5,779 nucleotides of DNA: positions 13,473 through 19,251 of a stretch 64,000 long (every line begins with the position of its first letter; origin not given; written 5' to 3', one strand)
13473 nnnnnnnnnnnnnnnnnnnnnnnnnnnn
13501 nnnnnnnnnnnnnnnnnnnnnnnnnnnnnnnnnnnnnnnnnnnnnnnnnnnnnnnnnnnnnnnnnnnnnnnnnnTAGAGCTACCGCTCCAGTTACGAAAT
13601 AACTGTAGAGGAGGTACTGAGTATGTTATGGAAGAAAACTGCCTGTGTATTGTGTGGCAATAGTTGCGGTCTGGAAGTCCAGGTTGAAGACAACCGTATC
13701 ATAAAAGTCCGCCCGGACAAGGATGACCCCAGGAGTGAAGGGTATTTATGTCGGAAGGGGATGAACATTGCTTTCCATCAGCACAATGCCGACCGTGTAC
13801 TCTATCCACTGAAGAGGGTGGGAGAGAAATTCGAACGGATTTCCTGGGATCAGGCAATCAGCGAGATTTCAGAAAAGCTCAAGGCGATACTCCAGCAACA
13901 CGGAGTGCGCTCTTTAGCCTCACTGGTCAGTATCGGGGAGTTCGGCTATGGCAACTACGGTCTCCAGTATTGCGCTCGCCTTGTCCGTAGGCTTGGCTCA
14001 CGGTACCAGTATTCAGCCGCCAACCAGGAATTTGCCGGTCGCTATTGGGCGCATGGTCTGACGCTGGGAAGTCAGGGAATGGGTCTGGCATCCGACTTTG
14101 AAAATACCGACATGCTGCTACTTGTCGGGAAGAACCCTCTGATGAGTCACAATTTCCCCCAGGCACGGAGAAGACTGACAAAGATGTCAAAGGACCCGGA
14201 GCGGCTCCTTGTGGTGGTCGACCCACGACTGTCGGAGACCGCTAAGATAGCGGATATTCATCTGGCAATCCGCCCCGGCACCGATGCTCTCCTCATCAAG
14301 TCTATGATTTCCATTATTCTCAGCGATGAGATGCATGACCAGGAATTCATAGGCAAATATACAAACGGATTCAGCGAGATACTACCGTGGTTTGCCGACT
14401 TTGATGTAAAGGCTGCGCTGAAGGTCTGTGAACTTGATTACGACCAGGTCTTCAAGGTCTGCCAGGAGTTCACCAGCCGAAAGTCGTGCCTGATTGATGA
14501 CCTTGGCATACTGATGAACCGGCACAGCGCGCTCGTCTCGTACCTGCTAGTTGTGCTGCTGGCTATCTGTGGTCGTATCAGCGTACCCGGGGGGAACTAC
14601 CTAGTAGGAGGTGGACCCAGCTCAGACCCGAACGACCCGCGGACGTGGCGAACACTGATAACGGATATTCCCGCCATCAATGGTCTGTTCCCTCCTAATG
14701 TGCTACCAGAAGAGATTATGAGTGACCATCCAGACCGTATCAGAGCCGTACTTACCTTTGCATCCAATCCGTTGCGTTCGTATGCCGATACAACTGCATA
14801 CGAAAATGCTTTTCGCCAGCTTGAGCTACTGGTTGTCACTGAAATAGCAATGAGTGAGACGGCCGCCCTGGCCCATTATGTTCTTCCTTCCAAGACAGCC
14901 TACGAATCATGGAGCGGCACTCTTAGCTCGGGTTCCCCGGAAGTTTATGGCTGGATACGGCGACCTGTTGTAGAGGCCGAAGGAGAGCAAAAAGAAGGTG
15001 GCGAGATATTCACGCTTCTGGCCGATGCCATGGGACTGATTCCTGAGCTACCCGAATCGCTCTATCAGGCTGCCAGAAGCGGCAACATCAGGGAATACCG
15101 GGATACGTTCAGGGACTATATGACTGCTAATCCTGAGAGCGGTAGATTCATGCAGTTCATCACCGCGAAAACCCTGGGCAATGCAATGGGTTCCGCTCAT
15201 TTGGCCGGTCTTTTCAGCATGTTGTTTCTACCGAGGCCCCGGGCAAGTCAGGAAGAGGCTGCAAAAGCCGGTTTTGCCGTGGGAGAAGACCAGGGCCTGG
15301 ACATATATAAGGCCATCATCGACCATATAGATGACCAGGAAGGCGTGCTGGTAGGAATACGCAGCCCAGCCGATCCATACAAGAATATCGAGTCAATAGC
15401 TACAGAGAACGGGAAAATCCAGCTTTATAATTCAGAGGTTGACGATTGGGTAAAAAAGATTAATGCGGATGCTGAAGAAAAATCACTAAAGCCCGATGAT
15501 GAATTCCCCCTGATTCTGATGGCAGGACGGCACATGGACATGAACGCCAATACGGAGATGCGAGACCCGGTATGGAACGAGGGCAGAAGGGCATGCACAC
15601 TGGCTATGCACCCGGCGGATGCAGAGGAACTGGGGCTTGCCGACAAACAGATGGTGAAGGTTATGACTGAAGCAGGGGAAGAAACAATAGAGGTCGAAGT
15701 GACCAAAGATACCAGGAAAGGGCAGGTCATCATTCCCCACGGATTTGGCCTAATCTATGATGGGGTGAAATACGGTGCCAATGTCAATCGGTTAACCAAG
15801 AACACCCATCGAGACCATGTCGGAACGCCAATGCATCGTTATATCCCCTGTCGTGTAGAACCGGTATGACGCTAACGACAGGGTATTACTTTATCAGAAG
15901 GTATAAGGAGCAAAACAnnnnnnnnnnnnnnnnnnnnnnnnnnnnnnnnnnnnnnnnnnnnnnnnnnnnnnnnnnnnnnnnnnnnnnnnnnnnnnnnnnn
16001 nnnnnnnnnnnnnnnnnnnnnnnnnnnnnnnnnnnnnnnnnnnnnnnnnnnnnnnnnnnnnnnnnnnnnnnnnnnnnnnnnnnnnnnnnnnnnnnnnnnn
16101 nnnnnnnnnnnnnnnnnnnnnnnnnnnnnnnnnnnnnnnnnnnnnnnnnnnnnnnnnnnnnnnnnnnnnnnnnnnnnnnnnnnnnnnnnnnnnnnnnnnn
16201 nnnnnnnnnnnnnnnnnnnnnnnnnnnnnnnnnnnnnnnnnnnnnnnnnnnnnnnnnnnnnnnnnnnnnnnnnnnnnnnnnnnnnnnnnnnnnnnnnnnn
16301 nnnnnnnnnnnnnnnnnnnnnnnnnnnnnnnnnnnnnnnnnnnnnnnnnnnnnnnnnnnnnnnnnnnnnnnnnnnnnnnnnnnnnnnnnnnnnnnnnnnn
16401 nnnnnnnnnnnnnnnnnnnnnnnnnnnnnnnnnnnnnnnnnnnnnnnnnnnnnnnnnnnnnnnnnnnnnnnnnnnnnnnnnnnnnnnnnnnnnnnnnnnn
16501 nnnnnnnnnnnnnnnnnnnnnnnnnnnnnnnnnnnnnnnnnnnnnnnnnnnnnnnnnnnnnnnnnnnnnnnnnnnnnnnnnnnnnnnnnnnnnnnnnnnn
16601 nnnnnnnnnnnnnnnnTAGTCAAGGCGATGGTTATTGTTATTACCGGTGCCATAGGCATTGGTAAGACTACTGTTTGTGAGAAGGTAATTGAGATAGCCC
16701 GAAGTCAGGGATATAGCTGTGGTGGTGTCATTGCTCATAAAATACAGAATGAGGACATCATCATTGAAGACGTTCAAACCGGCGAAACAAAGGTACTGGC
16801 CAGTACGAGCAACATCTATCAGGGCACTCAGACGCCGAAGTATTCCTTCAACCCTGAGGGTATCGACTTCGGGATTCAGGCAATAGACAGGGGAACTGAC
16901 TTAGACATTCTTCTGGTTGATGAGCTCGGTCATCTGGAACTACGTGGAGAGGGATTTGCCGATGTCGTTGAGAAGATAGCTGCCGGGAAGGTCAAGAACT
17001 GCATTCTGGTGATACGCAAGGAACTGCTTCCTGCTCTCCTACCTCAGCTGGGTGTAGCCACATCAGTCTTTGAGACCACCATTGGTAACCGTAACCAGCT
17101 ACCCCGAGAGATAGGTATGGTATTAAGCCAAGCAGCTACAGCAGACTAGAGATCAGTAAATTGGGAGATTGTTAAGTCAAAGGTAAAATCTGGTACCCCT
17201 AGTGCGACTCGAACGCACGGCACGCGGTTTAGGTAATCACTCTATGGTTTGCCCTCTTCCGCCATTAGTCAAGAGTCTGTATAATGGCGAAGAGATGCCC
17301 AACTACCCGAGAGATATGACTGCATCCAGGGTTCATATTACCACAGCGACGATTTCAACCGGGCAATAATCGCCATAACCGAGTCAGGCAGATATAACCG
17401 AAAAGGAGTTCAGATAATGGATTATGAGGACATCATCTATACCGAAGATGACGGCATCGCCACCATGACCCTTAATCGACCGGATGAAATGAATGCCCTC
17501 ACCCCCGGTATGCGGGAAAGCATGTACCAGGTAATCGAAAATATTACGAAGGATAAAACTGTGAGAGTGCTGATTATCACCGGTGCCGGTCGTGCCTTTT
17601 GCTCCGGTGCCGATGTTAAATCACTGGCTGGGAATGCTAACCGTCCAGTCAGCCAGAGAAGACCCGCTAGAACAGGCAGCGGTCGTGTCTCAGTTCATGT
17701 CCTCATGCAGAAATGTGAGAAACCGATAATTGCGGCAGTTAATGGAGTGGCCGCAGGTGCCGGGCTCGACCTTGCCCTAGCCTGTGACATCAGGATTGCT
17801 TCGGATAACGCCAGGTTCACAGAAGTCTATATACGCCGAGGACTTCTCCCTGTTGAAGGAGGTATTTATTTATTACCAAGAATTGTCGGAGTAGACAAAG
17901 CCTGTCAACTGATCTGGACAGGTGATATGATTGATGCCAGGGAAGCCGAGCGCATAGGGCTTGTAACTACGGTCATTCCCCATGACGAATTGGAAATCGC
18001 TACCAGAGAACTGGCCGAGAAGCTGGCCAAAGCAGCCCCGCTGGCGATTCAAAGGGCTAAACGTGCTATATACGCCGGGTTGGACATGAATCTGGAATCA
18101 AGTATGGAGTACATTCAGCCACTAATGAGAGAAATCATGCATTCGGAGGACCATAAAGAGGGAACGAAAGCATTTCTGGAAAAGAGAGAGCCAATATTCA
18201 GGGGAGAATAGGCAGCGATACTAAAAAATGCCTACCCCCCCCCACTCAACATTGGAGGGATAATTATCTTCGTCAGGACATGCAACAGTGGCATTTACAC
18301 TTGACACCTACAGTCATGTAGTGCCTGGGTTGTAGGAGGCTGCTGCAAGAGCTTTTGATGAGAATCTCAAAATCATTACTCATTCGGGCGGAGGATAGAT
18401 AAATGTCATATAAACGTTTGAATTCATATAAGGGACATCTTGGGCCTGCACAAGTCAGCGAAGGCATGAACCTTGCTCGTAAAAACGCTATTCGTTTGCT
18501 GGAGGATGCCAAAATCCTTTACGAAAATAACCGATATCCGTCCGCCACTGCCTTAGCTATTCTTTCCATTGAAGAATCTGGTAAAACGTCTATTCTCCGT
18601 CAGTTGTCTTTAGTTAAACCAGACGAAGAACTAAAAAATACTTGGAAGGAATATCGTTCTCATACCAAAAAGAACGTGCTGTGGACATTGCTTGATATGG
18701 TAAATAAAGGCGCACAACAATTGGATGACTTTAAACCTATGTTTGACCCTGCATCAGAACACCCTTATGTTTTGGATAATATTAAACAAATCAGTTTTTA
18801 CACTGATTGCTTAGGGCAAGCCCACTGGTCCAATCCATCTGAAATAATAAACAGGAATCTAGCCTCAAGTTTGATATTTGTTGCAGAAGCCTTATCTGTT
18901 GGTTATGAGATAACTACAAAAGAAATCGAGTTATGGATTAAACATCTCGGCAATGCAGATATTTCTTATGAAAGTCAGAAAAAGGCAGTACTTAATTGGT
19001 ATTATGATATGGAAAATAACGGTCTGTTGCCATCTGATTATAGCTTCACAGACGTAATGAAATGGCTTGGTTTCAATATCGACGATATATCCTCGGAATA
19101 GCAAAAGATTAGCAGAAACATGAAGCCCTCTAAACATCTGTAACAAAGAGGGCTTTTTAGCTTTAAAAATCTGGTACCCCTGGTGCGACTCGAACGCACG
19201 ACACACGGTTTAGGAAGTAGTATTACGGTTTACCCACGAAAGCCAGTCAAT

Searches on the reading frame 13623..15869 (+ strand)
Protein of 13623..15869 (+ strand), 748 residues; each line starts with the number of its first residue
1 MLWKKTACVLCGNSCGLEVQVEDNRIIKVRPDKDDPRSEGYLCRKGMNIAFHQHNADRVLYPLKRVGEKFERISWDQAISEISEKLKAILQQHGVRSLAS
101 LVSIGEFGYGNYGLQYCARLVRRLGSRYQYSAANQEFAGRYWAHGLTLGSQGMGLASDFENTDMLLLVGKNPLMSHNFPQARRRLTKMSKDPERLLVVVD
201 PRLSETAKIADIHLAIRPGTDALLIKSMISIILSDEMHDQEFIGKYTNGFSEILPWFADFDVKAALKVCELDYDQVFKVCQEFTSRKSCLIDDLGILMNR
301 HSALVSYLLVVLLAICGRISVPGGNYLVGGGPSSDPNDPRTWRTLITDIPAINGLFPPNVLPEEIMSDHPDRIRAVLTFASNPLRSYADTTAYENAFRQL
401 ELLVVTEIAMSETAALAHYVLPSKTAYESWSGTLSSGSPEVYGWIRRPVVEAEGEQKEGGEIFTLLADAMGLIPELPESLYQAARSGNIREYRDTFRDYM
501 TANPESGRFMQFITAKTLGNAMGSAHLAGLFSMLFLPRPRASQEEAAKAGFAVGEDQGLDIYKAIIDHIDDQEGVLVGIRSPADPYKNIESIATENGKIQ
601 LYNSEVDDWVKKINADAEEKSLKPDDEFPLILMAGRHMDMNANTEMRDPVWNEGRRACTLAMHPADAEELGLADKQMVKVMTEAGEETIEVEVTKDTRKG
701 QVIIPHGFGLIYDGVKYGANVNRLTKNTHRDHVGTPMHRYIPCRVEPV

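Call 86: search_protein_families(library=pfam, proteins=[window:13623-15869:+], max_evalue=0.001)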
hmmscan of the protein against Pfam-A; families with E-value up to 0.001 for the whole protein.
window:13623-15869:+ (748 aa): 3 families
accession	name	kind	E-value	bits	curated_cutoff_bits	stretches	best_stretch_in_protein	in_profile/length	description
PF00384.28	Molybdopterin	-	5.9e-32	111.5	24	1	58-468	1-352/353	Molybdopterin oxidoreductase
PF01568.27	Molydop_binding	-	2.9e-20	72.8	26.8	1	630-739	1-107/110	Molydopterin dinucleotide binding domain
PF04879.21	Molybdop_Fe4S4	-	4.3e-16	59.1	22.7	1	3-54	3-54/55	Molybdopterin oxidoreductase Fe4S4 domain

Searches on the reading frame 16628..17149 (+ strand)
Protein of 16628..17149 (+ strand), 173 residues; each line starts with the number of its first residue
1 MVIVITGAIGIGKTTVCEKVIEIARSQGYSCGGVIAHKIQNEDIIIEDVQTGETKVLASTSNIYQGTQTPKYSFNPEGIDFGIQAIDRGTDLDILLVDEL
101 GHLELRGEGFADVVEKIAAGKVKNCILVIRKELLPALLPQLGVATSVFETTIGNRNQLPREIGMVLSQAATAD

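Call 86: search_protein_families(library=pfam, proteins=[window:16628-17149:+], max_evalue=0.001)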
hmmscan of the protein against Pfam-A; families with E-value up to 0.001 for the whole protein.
window:16628-17149:+ (173 aa): 6 families
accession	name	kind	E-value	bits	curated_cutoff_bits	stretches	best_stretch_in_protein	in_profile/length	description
PF03266.21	NTPase_1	-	7.9e-25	88.1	23.9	1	3-162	2-167/168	NTPase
PF10649.15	DUF2478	-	5.9e-05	23.1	22.3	1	15-122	14-124/159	Protein of unknown function (DUF2478)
PF13401.12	AAA_22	-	9.6e-05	23.1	27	1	2-113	7-104/130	AAA domain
PF20720.3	nSTAND3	-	0.00013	22.1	27.2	1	2-43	19-58/155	Novel STAND NTPase 3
PF00448.28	SRP54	-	0.00052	20.1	22.7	0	2-129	3-121/196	SRP54-type protein, GTPase domain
PF13604.12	AAA_30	-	0.00093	19.4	27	0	2-106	20-103/191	AAA domain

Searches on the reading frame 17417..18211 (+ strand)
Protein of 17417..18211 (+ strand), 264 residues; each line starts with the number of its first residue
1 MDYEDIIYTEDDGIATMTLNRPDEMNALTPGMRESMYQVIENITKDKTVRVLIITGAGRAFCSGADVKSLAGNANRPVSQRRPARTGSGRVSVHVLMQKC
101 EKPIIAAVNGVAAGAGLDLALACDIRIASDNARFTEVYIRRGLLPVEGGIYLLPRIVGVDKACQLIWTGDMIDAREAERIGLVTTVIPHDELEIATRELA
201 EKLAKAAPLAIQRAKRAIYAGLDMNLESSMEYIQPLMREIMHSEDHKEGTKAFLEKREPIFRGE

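Call 74: search_protein_families(library=pfam, proteins=[window:17417-18211:+], max_evalue=0.001)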
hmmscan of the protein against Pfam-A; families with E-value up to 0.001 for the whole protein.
window:17417-18211:+ (264 aa): 2 families
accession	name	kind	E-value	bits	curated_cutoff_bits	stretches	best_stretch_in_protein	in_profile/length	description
PF00378.25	ECH_1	-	4.9e-66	223.1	27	1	11-263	3-250/251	Enoyl-CoA hydratase/isomerase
PF16113.10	ECH_2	-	5e-36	125.3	27.2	1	15-201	2-186/335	Enoyl-CoA hydratase/isomerase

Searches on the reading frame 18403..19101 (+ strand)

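Call 74: search_protein_families(library=pfam, proteins=[window:18403-19101:+], max_evalue=0.001)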
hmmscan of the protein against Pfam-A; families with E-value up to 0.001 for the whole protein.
window:18403-19101:+ (232 aa): 2 families
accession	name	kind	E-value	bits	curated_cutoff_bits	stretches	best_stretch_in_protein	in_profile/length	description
PF18728.6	HEPN_AbiV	-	5.1e-41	140.8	27.1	1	17-163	1-152/155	AbiV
PF00503.26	G-alpha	-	0.00029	20.5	48.8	1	41-130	14-95/333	G-protein alpha subunit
